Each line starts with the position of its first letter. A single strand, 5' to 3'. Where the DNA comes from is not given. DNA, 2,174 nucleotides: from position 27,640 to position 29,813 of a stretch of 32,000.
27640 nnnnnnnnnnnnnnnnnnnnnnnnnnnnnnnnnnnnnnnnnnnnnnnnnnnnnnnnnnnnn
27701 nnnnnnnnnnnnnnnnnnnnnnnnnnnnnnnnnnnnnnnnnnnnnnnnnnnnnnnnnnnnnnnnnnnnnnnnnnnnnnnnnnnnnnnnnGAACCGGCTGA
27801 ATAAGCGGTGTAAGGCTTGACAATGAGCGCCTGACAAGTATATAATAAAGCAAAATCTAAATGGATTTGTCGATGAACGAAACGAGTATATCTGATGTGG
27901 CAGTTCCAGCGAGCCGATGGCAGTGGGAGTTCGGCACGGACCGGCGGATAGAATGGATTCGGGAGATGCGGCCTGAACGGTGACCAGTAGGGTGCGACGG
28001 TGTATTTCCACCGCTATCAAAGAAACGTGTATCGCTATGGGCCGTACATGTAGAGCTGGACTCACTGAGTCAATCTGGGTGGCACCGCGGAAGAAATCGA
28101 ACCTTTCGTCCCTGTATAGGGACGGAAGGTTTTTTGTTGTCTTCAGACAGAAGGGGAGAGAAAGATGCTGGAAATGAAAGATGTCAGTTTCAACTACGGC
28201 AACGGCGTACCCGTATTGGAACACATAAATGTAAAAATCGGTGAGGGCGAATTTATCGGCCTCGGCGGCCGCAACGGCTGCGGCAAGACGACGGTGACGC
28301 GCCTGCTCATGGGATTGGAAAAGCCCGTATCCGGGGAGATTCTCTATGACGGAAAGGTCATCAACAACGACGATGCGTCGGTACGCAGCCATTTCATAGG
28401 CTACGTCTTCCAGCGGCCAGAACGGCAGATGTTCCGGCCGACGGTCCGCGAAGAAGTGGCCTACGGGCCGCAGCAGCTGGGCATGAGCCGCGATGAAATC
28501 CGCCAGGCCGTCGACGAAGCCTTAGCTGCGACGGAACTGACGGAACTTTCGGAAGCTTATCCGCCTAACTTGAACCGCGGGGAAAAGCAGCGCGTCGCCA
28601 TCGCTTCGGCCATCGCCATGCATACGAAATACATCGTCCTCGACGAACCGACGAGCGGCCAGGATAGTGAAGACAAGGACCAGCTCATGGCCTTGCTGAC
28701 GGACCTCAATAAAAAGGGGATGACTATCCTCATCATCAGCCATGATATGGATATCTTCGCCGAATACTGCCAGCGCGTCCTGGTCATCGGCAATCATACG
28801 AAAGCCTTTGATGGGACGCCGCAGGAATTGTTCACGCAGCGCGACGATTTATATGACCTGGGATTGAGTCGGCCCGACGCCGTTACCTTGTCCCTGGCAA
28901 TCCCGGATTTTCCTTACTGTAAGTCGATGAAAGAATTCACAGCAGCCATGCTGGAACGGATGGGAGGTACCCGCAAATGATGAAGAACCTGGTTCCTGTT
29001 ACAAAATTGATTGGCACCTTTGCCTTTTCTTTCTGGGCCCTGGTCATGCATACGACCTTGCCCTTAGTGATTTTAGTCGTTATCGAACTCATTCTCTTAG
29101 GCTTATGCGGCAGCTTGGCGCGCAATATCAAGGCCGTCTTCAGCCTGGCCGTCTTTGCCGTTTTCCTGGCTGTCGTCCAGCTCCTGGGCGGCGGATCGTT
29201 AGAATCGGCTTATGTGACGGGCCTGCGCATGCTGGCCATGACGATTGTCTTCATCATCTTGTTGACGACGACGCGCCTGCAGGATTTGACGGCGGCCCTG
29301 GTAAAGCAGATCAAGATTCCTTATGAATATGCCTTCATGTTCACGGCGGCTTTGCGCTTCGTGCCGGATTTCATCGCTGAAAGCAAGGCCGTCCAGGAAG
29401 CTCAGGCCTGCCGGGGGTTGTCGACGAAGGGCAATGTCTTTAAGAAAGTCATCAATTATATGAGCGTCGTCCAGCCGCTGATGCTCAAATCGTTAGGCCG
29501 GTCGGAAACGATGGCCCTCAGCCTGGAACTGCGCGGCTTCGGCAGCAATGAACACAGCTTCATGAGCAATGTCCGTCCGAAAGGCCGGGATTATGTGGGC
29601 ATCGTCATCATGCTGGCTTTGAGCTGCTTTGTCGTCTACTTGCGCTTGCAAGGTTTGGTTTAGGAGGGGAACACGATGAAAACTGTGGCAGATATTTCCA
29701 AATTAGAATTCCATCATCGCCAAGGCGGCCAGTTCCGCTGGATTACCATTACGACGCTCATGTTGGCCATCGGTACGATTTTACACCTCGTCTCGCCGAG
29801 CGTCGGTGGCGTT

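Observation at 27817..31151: A tryptophan T-box controls a dedicated ECF transporter whose S-component is fused to an ATPase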

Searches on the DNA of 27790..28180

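Call 4: search_rna_families(source=window, start=27790, end=28180, threshold=evalue, max_evalue=10, show_alignments=4)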
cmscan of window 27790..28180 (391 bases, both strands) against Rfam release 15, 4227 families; matches with E-value up to 10: 3.
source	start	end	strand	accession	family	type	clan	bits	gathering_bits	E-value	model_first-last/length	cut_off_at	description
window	27864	28116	+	RF00230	T-box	Cis-reg; leader;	-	87.7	93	6.9e-20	1-219/219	no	T-box leader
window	28048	28137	+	RF02883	BcKCsr2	Gene; sRNA;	-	22.3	40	0.0049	1-129/129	no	Burkholderia sRNA 2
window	28101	28158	+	RF01739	Glutamine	Cis-reg; riboswitch;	-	16.6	35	0.59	1-53/53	no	Glutamine riboswitch aptamer (glnA leader)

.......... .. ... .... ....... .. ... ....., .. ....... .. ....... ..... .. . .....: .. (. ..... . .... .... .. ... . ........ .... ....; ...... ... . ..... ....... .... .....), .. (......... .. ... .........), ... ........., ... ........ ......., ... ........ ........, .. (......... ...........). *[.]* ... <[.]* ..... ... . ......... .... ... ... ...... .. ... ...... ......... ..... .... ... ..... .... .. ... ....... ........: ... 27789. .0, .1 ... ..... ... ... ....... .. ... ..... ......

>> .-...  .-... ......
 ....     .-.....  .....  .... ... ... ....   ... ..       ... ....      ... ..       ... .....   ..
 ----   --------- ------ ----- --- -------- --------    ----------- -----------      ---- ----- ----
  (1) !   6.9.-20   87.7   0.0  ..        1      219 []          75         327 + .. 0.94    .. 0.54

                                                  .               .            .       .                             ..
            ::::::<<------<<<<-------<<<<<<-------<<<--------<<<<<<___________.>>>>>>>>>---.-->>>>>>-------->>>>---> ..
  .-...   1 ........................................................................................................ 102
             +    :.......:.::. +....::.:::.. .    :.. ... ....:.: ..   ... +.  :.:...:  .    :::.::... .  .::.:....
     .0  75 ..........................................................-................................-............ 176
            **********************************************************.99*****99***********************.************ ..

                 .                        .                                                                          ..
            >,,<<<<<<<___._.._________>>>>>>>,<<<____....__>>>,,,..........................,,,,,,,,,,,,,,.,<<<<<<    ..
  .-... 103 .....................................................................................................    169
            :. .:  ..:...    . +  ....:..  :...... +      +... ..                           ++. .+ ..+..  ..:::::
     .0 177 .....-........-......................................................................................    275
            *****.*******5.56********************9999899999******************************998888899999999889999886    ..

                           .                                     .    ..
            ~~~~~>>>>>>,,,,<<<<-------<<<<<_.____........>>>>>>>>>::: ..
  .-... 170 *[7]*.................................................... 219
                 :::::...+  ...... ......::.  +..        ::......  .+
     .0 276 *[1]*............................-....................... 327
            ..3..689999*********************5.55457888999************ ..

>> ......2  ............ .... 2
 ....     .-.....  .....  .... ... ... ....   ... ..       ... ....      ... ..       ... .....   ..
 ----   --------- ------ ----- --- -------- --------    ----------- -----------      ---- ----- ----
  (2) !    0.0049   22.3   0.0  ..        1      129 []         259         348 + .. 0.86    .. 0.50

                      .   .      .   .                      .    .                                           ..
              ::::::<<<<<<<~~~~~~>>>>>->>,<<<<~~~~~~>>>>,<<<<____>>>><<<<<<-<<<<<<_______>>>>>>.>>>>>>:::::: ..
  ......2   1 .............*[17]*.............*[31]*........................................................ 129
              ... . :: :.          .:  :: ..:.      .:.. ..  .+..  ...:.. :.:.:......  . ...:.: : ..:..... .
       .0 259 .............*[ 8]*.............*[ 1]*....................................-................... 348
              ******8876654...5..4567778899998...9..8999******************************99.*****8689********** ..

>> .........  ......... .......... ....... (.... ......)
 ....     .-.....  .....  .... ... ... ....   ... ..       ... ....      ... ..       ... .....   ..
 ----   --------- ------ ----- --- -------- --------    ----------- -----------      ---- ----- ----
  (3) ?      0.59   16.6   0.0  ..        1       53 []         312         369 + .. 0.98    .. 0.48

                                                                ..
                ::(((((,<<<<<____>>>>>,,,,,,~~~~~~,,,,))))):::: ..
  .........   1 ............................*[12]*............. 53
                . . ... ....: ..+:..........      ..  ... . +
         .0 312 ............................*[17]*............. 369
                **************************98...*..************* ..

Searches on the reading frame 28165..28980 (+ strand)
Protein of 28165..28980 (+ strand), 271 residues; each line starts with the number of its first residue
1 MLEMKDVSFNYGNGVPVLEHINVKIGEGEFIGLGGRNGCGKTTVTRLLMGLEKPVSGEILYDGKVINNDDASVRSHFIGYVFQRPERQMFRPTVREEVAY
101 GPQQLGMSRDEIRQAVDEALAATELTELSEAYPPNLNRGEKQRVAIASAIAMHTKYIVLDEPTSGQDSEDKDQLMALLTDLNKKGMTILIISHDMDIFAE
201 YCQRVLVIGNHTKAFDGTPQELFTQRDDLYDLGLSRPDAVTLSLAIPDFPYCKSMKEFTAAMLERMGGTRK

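Call 5: search_protein_families(library=pfam, proteins=[window:28165-28980:+], max_evalue=0.01)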
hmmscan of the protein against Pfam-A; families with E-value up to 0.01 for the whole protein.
window:28165-28980:+ (271 aa): 2 families
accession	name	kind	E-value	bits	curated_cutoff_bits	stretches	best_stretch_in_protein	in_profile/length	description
PF00005.33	ABC_tran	-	3.4e-28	99.4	25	1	18-164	1-137/137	ABC transporter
PF02463.25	SMC_N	-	7.2e-05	22.8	40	1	29-202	25-206/220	RecF/RecN/SMC N terminal domain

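Call 10: search_protein_families(library=ncbifam, proteins=[window:28165-28980:+], max_evalue=0.001)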
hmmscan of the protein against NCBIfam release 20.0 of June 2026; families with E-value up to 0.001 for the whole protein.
window:28165-28980:+ (271 aa): 189 families (the best 25 are shown)
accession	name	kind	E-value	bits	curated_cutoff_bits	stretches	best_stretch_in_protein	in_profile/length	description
TIGR04521.1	ECF_ATPase_2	equivalog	1.1e-64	218.2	330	1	3-246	2-256/279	energy-coupling factor transporter ATPase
TIGR04520.1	ECF_ATPase_1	equivalog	1.8e-62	211.2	315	1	3-246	2-247/269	energy-coupling factor transporter ATPase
NF010157.0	PRK13636.1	equivalog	1.7e-53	181.7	463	1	2-233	6-240/285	cobalt transporter ATP-binding subunit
TIGR01166.1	cbiO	subfamily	2.1e-53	180.6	211.8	1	11-197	1-189/190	cobalt ABC transporter, ATP-binding protein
NF010158.0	PRK13637.1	equivalog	1.4e-52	178.6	390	1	4-242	5-252/287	energy-coupling factor transporter ATPase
NF010171.0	PRK13652.1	equivalog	1.6e-49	168.4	476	1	1-237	3-240/277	cobalt transporter ATP-binding subunit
NF010155.0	PRK13634.1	equivalog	1.4e-47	162.4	413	1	3-245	4-256/290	energy-coupling factor ABC transporter ATP-binding protein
NF010167.0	PRK13648.1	subfamily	3.2e-47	161.2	241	1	2-242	8-249/269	energy-coupling factor transporter ATPase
NF010156.0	PRK13635.1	equivalog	2.4e-46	158.2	392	1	2-244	6-249/279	energy-coupling factor ABC transporter ATP-binding protein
NF010159.0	PRK13638.1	equivalog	1.4e-43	149.2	489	1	1-263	1-263/271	energy-coupling factor ABC transporter ATP-binding protein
TIGR02673.1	FtsE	equivalog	4.6e-41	140.8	264.85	1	1-208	1-210/214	cell division ATP-binding protein FtsE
NF010166.0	PRK13646.1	equivalog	1.2e-40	139.6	458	1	3-246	4-257/286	energy-coupling factor transporter ATPase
NF007027.0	PRK09493.1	equivalog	1.7e-39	135.6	379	1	1-225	1-226/240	glutamine ABC transporter ATP-binding protein GlnQ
TIGR03265.1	PhnT2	equivalog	2.9e-39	135.3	457.7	1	3-226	6-226/353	putative 2-aminoethylphosphonate ABC transporter ATP-binding protein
NF010170.0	PRK13651.1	equivalog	8.2e-39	133.3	432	2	78-235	107-265/308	cobalt transporter ATP-binding subunit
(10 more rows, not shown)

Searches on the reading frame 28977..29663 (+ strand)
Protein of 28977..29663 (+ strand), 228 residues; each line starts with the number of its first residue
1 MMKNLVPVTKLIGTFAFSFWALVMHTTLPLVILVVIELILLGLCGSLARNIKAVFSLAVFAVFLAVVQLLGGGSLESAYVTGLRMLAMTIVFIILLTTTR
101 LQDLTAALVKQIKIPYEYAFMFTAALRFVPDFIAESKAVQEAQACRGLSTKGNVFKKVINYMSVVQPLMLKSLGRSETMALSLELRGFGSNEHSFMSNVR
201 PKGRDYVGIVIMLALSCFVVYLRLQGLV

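Call 5: search_protein_families(library=pfam, proteins=[window:28977-29663:+], max_evalue=0.01)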
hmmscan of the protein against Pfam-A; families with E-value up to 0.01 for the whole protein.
window:28977-29663:+ (228 aa): 2 families
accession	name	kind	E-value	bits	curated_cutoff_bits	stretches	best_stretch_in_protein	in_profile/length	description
PF02361.21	CbiQ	-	1.7e-20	74.1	25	1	4-190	7-210/216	Cobalt transport protein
PF13366.12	PDDEXK_3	-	0.0071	17.1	22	0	58-165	6-96/117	PD-(D/E)XK nuclease superfamily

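Call 10: search_protein_families(library=ncbifam, proteins=[window:28977-29663:+], max_evalue=0.001)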
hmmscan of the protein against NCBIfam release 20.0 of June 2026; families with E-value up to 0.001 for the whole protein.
window:28977-29663:+ (228 aa): 1 family
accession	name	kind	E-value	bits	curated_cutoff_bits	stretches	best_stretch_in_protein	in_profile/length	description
TIGR02454.1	ECF_T_CbiQ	equivalog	9.7e-12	45.1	111.8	1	7-186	3-200/200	cobalt ECF transporter T component CbiQ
